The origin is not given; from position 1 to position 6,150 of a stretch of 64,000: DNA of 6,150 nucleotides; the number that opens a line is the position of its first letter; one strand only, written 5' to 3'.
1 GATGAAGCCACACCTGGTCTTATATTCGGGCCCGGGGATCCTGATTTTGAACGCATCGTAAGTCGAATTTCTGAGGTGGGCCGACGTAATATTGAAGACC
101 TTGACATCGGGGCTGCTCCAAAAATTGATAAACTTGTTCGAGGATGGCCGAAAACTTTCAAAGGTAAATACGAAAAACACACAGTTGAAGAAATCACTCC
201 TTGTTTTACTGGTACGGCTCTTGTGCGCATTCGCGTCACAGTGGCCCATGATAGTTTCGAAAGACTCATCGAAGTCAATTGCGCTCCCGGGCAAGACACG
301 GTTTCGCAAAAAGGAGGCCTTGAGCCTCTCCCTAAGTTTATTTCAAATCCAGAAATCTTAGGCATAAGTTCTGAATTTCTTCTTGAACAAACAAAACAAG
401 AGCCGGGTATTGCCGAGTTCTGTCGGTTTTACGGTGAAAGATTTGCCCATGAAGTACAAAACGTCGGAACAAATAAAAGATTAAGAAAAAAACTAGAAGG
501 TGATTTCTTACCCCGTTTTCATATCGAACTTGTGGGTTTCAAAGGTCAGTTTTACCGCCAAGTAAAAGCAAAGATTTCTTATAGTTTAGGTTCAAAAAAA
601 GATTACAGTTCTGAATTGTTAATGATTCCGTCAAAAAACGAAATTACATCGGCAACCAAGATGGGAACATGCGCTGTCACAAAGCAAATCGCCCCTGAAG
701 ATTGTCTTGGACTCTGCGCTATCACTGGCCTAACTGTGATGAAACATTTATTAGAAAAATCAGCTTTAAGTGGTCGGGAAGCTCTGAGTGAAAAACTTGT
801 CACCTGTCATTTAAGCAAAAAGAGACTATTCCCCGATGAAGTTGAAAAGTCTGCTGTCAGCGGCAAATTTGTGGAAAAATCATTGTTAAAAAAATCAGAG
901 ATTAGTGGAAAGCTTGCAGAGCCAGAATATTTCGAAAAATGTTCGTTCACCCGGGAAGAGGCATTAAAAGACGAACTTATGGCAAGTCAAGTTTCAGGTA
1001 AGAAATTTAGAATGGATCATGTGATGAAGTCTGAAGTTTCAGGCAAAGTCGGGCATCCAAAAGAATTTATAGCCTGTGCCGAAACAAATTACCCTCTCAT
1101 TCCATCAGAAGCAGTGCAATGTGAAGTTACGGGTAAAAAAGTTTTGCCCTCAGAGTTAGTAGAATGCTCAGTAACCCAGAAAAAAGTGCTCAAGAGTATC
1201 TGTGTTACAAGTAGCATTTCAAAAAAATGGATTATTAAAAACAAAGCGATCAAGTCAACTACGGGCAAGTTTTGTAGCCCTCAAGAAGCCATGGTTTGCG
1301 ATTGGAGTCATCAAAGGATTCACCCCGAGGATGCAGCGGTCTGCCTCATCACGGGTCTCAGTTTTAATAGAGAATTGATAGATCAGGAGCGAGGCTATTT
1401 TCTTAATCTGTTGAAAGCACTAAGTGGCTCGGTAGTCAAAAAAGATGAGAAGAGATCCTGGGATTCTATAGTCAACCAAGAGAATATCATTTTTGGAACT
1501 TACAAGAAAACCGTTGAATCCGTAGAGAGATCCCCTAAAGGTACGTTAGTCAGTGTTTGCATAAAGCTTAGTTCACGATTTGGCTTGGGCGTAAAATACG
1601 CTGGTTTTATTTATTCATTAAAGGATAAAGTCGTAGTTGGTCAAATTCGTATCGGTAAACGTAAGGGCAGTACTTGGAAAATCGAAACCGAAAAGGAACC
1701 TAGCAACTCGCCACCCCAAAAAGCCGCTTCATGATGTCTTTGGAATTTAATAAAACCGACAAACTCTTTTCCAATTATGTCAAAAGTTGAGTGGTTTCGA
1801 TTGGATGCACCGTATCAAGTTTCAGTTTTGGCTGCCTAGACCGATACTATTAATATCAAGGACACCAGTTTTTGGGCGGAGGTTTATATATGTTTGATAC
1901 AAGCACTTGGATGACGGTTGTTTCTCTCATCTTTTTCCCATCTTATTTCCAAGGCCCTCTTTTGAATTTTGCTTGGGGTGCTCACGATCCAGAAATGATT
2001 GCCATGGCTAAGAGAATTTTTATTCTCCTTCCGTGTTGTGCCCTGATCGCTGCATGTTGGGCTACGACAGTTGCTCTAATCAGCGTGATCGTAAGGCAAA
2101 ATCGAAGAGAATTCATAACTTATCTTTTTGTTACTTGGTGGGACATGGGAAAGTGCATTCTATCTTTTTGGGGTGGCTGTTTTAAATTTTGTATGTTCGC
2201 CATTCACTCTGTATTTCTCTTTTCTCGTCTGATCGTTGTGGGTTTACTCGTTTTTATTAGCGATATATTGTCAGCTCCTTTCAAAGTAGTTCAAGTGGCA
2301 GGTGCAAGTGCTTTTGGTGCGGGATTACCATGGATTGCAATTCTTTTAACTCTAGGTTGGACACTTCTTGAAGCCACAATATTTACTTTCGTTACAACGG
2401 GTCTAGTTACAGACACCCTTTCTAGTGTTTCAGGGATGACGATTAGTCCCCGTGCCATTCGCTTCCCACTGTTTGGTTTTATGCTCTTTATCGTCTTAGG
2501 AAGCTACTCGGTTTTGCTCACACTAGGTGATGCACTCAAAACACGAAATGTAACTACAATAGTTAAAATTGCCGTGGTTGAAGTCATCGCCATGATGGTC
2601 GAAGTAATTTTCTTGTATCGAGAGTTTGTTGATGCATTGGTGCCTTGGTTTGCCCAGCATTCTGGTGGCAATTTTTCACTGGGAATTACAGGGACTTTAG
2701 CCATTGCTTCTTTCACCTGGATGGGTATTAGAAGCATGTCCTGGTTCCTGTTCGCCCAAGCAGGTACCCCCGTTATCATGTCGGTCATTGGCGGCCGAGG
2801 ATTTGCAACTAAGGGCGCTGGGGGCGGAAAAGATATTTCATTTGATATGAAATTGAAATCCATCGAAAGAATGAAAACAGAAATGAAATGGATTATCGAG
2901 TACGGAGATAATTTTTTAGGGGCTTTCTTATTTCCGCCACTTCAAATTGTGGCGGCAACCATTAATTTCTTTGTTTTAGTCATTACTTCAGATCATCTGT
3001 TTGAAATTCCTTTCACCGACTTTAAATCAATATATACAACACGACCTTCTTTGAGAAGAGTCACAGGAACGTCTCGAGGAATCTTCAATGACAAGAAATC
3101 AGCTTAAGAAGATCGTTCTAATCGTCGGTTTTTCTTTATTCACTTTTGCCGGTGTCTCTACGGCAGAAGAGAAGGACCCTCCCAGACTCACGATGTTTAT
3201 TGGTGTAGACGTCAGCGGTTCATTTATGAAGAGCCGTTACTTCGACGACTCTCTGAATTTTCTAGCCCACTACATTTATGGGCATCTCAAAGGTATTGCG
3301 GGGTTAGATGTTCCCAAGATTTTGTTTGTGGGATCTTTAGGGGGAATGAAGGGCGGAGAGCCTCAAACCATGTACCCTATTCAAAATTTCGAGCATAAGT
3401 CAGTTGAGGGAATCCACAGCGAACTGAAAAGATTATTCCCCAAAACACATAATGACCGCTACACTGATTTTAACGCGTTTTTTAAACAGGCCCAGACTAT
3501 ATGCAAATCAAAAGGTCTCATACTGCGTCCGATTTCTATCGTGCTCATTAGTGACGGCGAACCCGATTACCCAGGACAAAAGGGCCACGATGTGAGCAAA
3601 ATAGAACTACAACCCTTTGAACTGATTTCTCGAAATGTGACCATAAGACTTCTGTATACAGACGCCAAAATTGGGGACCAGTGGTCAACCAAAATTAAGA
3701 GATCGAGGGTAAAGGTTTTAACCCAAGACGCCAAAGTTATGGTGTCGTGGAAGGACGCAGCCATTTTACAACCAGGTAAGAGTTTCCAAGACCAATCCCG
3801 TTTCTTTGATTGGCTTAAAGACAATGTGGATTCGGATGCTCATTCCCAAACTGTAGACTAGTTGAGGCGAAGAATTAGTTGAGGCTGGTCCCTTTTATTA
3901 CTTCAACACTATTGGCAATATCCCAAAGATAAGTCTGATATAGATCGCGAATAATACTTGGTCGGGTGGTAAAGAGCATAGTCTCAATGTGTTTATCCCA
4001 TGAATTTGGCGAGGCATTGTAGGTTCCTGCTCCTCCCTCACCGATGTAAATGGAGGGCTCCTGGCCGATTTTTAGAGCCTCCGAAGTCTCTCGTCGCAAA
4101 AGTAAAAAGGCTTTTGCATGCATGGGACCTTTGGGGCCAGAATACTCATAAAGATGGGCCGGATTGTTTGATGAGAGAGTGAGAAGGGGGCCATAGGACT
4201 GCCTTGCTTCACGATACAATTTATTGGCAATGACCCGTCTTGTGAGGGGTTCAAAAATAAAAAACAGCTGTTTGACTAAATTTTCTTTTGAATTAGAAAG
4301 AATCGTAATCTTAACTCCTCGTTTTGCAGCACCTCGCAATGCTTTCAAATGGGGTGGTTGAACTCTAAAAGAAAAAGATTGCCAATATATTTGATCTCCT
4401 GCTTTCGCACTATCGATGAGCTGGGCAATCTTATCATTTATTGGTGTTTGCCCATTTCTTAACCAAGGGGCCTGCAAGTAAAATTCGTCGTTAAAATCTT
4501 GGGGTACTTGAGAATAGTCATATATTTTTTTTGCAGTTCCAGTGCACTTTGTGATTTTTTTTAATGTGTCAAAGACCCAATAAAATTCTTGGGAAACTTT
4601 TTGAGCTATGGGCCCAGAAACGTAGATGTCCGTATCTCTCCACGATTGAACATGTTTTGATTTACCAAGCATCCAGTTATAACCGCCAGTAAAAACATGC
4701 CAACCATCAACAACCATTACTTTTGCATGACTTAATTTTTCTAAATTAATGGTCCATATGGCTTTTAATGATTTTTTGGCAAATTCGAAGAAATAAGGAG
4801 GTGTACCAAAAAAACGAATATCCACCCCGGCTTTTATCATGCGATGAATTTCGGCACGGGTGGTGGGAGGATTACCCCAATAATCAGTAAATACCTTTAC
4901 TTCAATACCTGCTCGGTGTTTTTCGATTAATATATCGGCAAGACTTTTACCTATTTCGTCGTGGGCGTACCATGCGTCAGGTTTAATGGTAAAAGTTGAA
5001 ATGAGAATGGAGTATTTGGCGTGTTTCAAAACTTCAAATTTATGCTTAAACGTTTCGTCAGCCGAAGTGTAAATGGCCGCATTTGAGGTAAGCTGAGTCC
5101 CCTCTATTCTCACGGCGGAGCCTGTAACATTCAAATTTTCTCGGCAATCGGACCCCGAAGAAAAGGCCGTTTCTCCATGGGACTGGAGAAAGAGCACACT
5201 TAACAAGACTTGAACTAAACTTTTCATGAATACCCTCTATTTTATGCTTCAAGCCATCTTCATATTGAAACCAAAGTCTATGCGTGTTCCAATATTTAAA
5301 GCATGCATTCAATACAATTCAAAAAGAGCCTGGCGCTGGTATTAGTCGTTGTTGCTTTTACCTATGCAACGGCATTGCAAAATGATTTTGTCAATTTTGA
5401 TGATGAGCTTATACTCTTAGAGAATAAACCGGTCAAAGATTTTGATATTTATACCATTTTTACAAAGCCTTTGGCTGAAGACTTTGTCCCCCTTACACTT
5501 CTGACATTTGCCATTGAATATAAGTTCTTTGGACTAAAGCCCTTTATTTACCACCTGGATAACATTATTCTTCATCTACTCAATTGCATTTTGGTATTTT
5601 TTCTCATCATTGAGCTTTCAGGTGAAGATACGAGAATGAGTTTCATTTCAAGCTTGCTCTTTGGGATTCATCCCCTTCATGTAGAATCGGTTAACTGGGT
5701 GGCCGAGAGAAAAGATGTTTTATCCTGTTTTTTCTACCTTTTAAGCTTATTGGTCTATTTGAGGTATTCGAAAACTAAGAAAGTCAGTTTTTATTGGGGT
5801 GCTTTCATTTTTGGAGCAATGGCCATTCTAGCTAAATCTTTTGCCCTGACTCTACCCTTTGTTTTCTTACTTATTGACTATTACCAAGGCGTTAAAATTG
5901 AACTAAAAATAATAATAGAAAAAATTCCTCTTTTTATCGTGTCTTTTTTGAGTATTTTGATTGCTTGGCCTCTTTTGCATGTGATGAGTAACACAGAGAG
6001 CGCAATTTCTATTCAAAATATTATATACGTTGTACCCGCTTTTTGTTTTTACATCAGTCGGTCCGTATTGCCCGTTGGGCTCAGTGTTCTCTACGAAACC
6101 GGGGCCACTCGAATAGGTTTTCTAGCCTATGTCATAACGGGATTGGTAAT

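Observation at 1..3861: Uncharacterised three-gene envelope module: 15-residue tandem-repeat protein, polytopic membrane protein and periplasmic vWA/MIDAS protein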

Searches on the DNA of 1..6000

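Call 83: search_rna_families(source=window, start=1, end=6000, threshold=evalue, max_evalue=0.1)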
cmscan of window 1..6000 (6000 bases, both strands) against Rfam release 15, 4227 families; matches with E-value up to 0.1: 0.
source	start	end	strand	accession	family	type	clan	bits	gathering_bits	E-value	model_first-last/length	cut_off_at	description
